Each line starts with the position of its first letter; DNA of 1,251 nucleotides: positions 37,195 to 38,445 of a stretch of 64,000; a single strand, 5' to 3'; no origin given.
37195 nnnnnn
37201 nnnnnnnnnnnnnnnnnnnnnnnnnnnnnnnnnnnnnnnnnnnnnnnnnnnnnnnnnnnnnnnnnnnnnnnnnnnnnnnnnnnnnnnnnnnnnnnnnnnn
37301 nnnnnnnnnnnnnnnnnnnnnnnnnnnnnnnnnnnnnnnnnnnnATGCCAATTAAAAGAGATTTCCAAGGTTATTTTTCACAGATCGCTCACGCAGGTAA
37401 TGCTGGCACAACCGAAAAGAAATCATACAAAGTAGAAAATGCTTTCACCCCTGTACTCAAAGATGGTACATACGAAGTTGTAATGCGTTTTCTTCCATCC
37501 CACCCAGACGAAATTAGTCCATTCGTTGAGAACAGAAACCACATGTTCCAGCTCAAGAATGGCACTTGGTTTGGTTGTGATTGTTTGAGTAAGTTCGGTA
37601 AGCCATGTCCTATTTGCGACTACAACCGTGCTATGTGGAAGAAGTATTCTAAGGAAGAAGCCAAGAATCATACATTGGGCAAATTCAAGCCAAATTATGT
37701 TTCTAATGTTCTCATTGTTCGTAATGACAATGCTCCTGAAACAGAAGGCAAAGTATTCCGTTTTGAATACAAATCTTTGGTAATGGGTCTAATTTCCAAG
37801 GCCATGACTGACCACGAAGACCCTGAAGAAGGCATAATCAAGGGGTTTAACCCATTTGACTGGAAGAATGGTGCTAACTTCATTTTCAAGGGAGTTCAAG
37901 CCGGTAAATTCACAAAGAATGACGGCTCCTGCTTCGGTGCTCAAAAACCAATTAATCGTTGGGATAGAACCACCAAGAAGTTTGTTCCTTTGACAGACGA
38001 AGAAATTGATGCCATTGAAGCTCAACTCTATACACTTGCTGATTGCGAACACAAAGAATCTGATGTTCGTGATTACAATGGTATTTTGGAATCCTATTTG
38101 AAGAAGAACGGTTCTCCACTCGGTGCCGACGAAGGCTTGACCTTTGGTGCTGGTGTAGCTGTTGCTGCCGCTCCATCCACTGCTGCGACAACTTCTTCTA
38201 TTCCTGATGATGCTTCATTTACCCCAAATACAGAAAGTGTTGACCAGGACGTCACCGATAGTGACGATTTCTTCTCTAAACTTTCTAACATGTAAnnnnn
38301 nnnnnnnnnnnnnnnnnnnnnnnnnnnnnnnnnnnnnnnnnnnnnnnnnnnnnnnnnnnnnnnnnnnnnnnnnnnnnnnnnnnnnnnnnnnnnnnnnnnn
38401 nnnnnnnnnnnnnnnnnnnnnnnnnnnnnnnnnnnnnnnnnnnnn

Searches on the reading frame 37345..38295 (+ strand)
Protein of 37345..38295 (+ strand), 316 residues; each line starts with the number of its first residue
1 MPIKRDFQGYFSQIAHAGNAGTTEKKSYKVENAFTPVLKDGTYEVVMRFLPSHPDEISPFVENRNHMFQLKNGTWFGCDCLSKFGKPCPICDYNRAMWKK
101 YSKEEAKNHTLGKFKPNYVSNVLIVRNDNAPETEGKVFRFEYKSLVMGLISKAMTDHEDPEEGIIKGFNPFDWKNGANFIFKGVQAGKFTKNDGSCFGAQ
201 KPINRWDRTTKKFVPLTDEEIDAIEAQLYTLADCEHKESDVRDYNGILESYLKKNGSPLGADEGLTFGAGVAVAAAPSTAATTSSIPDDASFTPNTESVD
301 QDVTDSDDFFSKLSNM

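Call 8: search_protein_families(library=pfam, proteins=[window:37345-38295:+])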
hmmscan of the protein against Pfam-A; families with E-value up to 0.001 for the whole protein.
window:37345-38295:+ (316 aa): 1 family
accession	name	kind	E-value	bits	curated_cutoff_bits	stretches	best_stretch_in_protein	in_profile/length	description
PF08804.16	gp32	-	6.7e-21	75.7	26.8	1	44-202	4-166/208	gp32 DNA binding protein like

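Call 12: find_related_loci(query=window:37345-38295:+, collection=viral_contigs, flank=10000)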
Query window:37345-38295:+ (316 aa) in viral_contigs; peptide patterns used: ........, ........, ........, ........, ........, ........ (x = any residue, [..] = any of these).
16 stretches matched a pattern; 13 encode a relative of the query (tblastn E <= 1e-3); 13 distinct loci.
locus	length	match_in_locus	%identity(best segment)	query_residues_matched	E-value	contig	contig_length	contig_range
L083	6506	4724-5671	100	1-316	0e+0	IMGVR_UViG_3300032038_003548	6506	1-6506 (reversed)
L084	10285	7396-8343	100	1-316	0e+0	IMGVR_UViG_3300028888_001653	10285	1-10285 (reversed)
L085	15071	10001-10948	99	1-316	0e+0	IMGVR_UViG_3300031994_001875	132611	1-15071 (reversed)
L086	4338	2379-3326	99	1-316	0e+0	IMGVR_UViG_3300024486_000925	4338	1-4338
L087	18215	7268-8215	99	1-316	0e+0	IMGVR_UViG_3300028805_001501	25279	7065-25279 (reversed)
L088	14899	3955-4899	90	1-316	0e+0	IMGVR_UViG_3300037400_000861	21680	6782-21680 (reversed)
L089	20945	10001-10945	88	1-316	0e+0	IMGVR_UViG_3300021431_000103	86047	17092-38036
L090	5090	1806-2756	88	1-316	0e+0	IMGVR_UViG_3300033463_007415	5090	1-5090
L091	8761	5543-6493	88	1-316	0e+0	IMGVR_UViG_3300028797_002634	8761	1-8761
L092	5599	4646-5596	88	1-316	0e+0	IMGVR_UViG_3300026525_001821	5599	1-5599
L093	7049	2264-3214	87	1-316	0e+0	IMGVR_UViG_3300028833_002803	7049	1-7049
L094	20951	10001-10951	87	1-316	0e+0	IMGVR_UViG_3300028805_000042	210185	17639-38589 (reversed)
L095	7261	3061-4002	84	1-316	0e+0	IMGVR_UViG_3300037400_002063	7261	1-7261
